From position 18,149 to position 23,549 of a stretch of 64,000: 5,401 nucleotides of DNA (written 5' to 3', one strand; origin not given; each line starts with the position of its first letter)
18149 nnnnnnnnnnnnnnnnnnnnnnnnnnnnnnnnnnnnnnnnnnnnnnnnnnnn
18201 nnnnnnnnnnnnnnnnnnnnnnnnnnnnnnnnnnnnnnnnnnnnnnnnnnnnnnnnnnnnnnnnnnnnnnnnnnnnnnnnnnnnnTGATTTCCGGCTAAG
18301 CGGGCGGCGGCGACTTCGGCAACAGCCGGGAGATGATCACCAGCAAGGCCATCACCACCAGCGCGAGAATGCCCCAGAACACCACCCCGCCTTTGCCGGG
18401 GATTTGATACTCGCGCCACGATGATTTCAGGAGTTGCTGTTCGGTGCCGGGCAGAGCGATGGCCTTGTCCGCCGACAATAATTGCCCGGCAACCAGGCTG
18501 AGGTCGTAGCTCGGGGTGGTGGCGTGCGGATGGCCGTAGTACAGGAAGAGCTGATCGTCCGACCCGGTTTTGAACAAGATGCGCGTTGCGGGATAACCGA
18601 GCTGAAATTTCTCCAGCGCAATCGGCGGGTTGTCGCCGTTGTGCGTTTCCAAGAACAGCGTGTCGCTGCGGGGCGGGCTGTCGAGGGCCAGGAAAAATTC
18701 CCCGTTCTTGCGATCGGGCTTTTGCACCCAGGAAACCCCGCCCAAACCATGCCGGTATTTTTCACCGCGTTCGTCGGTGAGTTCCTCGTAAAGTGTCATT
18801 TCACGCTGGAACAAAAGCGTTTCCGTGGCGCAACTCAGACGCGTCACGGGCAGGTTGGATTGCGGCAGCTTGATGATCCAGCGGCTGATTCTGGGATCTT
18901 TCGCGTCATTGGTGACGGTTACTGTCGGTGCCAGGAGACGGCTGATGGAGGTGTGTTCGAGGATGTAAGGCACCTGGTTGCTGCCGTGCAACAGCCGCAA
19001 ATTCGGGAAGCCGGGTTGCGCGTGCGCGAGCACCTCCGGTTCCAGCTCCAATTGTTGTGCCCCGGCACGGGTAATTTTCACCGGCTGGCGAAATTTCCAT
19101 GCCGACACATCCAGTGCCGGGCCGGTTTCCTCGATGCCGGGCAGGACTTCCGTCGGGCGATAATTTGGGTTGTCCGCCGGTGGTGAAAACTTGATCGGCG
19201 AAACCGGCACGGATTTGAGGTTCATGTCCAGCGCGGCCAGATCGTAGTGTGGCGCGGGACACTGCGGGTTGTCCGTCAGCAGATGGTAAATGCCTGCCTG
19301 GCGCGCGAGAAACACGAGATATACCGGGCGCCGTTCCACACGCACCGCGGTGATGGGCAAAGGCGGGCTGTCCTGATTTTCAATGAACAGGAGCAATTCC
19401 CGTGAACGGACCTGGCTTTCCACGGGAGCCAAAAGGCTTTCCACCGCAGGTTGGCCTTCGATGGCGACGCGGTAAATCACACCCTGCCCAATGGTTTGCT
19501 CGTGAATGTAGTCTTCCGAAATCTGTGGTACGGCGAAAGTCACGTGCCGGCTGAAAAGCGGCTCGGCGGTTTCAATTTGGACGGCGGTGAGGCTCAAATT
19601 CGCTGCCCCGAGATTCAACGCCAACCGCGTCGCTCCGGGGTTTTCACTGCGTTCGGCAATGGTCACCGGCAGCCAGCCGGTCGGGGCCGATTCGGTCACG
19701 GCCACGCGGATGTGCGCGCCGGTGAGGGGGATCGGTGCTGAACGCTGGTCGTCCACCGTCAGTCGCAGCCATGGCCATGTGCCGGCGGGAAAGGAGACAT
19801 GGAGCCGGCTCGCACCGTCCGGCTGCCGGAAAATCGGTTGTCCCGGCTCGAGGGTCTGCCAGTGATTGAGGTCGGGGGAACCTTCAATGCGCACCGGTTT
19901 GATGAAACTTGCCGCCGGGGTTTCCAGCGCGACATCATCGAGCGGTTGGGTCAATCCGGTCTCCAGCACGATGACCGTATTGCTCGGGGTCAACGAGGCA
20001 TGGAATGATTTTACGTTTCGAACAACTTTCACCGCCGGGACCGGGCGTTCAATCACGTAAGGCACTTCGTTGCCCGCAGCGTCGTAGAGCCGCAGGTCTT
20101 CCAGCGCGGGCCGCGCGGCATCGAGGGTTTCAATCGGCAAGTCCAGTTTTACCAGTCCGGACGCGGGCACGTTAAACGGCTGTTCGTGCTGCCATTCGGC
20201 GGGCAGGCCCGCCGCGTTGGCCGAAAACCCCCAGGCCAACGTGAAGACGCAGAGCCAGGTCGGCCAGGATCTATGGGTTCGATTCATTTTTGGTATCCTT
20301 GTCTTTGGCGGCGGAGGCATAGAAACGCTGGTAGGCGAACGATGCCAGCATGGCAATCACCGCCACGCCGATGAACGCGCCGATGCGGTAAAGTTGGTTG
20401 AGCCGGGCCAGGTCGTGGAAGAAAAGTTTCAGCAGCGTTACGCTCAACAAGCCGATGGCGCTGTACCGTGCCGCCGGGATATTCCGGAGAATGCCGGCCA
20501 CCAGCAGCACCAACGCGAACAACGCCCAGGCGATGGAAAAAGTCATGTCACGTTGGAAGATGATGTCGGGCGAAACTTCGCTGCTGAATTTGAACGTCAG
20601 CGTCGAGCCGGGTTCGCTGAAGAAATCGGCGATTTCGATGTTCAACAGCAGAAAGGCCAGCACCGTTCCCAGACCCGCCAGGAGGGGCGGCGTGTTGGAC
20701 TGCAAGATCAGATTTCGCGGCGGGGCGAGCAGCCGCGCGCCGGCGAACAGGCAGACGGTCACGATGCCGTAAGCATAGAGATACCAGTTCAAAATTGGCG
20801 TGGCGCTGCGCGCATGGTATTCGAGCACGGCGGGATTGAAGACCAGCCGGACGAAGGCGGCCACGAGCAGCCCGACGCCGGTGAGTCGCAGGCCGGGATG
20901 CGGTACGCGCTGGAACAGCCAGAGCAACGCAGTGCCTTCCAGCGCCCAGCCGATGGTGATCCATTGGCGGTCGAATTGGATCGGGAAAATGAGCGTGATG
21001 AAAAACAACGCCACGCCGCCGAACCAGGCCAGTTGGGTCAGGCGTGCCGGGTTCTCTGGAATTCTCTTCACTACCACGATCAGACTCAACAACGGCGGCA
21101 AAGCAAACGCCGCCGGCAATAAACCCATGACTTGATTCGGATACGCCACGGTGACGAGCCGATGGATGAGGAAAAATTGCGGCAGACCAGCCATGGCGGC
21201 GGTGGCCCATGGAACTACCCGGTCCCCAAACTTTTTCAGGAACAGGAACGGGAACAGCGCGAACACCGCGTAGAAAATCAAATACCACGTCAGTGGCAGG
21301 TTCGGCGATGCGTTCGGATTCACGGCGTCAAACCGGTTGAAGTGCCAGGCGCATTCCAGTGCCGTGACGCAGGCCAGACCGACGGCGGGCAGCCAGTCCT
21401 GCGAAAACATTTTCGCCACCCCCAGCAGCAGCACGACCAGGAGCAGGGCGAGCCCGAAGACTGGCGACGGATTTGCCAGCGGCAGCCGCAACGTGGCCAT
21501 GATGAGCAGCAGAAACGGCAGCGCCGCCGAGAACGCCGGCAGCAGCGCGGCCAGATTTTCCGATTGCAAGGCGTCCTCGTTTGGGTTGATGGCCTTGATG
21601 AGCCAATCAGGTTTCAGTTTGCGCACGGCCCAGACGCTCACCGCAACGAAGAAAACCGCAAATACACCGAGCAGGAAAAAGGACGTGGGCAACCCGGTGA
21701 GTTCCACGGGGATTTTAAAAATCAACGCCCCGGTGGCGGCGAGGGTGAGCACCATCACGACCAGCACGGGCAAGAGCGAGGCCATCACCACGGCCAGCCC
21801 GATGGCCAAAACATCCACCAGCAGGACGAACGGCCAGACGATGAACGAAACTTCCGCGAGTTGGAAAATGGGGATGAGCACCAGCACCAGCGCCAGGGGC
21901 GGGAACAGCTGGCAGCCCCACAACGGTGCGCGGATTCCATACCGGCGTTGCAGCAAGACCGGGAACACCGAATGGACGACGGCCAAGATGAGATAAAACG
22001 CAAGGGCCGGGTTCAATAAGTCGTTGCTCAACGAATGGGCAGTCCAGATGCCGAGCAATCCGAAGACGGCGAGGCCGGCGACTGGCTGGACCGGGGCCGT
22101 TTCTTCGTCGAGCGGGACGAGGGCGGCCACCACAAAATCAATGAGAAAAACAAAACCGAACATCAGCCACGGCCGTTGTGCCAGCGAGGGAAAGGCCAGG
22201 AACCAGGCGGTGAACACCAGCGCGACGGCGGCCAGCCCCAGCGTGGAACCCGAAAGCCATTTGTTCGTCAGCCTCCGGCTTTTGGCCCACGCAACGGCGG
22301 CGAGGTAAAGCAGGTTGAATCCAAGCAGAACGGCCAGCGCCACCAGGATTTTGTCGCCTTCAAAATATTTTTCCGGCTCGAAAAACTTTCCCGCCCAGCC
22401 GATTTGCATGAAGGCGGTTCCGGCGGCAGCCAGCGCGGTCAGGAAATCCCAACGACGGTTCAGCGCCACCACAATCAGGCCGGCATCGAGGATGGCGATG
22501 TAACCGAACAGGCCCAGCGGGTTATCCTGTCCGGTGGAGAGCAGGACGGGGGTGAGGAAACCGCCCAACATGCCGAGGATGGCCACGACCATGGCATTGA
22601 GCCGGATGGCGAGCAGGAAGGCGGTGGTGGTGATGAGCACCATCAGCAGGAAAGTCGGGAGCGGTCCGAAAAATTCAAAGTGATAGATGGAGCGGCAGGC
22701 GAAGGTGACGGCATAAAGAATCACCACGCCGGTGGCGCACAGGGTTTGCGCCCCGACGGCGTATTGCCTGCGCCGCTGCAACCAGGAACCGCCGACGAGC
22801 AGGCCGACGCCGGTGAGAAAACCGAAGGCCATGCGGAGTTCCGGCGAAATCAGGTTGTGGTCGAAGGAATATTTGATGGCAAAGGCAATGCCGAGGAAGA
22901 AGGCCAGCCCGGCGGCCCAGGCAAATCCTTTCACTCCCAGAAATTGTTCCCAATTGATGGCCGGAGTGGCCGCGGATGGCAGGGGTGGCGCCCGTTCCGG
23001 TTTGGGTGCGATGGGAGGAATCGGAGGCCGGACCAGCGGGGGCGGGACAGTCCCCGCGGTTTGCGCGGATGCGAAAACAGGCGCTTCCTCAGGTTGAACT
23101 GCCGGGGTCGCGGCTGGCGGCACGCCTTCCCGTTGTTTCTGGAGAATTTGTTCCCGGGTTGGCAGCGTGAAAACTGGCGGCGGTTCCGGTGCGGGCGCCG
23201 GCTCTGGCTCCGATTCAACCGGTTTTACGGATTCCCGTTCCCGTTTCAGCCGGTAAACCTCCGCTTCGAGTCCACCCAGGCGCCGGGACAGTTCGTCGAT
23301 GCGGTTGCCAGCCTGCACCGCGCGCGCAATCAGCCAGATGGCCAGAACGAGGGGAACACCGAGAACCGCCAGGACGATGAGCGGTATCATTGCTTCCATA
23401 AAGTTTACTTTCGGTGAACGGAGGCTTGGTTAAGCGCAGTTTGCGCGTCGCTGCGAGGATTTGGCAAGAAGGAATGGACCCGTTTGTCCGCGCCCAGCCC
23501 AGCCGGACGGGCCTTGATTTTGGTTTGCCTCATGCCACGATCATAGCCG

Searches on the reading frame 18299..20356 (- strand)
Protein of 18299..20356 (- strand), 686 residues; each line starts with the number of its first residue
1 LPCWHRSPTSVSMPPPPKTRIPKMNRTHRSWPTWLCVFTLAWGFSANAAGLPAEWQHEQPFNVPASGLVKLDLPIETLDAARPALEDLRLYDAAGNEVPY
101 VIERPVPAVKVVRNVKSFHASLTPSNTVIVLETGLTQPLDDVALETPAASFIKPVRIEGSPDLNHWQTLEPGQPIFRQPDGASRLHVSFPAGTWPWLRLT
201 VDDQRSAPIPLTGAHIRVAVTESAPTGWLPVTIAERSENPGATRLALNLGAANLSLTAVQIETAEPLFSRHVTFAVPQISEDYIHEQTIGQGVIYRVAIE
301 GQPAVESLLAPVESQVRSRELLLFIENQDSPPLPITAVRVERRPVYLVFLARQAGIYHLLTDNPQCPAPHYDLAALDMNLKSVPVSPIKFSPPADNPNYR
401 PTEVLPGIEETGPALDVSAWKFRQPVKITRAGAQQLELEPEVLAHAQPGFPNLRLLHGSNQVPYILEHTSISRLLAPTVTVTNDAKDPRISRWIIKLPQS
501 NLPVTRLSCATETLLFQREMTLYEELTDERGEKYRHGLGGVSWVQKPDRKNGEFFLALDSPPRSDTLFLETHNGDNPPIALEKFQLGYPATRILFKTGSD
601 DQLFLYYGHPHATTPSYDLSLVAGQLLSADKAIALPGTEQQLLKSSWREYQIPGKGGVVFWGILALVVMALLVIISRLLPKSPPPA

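Call 57: search_protein_families(library=pfam, max_evalue=0.00001, proteins=[window:18299-20356:-])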
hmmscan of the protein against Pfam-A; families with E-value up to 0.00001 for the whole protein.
window:18299-20356:- (686 aa): 1 family
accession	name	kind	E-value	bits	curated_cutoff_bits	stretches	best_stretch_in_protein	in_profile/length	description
PF13163.11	DUF3999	-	3.2e-20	73.1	30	1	127-376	115-362/424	Protein of unknown function (DUF3999)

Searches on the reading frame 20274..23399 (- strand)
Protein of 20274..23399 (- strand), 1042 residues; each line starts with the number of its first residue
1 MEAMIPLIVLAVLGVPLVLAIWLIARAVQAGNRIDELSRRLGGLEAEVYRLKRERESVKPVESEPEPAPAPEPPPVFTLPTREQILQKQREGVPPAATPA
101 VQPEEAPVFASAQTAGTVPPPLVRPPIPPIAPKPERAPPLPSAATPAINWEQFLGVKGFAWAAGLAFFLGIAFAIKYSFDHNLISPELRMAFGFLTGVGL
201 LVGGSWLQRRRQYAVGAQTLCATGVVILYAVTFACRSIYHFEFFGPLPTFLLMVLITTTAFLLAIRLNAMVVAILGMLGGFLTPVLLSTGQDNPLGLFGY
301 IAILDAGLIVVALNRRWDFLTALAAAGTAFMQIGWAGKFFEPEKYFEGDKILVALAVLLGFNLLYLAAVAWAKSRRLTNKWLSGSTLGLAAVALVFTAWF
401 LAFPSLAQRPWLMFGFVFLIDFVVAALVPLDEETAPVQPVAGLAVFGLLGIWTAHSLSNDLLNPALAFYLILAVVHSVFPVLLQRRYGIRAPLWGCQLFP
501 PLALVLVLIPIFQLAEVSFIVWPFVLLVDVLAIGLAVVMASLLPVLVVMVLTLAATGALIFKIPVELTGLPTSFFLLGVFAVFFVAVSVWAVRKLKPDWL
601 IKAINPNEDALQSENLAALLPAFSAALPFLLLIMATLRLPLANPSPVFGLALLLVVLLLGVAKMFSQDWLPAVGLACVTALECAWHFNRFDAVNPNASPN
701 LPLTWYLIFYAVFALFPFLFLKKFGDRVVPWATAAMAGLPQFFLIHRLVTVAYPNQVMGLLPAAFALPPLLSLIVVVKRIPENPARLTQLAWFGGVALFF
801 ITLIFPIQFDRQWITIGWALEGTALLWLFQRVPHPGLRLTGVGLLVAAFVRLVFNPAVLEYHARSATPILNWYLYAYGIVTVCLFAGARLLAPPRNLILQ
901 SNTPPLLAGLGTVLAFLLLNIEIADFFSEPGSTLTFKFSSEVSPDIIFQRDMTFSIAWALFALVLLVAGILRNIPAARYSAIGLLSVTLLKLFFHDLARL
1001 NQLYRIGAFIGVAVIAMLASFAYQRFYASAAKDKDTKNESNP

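Call 57: search_protein_families(library=pfam, max_evalue=0.00001, proteins=[window:20274-23399:-])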
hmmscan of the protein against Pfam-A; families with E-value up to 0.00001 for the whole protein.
window:20274-23399:- (1042 aa): 1 family
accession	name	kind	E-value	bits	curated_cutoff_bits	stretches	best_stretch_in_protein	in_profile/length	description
PF10101.14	DUF2339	-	1.4e-77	262.5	33.6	3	159-422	5-258/659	Predicted membrane protein (DUF2339)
